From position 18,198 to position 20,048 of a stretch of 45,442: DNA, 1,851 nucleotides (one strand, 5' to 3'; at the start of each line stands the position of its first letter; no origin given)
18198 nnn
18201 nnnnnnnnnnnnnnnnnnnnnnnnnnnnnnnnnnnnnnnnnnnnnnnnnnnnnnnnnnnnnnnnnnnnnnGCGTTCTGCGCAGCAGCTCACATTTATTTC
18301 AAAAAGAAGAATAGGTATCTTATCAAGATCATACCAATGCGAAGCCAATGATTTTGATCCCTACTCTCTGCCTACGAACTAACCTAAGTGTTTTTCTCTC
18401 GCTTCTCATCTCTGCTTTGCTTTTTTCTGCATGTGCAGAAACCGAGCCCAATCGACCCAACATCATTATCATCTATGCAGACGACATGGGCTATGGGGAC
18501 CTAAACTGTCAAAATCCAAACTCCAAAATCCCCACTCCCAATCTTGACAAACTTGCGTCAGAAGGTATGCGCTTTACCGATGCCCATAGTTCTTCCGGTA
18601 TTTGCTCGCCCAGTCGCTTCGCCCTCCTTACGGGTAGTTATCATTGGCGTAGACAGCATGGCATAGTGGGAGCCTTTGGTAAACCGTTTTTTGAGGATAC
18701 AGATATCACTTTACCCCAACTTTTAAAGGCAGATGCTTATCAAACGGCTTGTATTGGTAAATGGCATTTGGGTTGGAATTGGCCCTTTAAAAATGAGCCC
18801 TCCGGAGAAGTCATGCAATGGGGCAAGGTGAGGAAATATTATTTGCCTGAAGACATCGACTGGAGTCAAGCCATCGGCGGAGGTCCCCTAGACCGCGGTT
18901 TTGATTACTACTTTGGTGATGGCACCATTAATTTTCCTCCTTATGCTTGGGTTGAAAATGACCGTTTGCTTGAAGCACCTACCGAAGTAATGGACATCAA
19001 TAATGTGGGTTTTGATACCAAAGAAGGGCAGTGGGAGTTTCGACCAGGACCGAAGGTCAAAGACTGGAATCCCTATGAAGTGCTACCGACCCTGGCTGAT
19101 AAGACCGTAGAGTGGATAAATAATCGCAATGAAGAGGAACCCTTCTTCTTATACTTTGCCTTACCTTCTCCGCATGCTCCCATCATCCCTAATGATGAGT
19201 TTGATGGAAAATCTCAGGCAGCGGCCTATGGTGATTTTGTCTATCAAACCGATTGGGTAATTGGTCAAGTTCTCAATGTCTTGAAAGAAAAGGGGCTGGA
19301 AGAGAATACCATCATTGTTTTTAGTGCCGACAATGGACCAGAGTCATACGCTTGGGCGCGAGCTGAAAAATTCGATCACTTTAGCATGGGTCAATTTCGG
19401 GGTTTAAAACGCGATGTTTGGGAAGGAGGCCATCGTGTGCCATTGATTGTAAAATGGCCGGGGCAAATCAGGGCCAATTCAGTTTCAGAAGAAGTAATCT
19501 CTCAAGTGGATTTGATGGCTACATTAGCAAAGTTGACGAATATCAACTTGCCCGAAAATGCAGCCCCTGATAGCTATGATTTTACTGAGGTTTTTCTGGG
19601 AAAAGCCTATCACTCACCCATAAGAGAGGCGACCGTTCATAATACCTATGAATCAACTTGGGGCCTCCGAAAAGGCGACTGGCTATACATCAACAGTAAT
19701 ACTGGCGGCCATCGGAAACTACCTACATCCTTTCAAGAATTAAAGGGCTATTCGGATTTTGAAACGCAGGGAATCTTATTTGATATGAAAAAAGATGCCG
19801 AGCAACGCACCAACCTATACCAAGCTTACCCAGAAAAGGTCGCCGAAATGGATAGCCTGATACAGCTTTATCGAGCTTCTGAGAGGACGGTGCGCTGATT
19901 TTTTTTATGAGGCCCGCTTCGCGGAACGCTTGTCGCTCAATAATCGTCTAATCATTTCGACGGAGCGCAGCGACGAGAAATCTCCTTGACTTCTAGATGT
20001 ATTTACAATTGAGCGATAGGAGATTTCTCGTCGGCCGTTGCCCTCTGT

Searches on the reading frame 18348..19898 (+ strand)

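Call 3: search_protein_families(library=pfam, proteins=[window:18348-19898:+])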
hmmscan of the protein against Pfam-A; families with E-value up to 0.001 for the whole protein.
window:18348-19898:+ (516 aa): 3 families
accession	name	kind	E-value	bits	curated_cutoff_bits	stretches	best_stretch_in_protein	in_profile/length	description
PF00884.28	Sulfatase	-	2.1e-59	201.7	25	1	37-399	1-301/301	Sulfatase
PF16347.10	SGSH_C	-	3.7e-09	37.4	29.3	1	354-493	8-134/154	N-sulphoglucosamine sulphohydrolase, C-terminal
PF01663.27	Phosphodiest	-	4.6e-06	26.9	23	0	232-334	122-224/342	Type I phosphodiesterase / nucleotide pyrophosphatase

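Call 4: search_protein_families(library=ncbifam, proteins=[window:18348-19898:+])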
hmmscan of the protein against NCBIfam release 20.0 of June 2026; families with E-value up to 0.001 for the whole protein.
window:18348-19898:+ (516 aa): 6 families
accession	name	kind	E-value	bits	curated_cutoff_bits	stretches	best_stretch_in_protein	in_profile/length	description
NF010322.0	PRK13759.1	equivalog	3.1e-41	141.4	481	2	33-141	3-107/486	arylsulfatase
TIGR03417.1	chol_sulfatase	equivalog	4e-28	98.6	433.45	2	288-454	250-403/500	choline-sulfatase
NF052527.1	Mn_arylsulf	exception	2.9e-22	79.2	850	1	36-283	1-217/479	manganese-dependent arylsulfatase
NF045661.1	HdlasePehA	equivalog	3.3e-17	62.3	900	2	290-498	280-471/506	phosphoric/sulfuric ester hydrolase PehA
NF038282.1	LapC_YejM_PbgA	exception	5.1e-09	35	825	1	252-395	377-498/584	LPS biosynthesis-modulating metalloenzyme YejM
NF053595.1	LptchSynLtaSGpos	equivalog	0.00019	20.2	970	1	300-400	436-529/626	lipoteichoic acid synthase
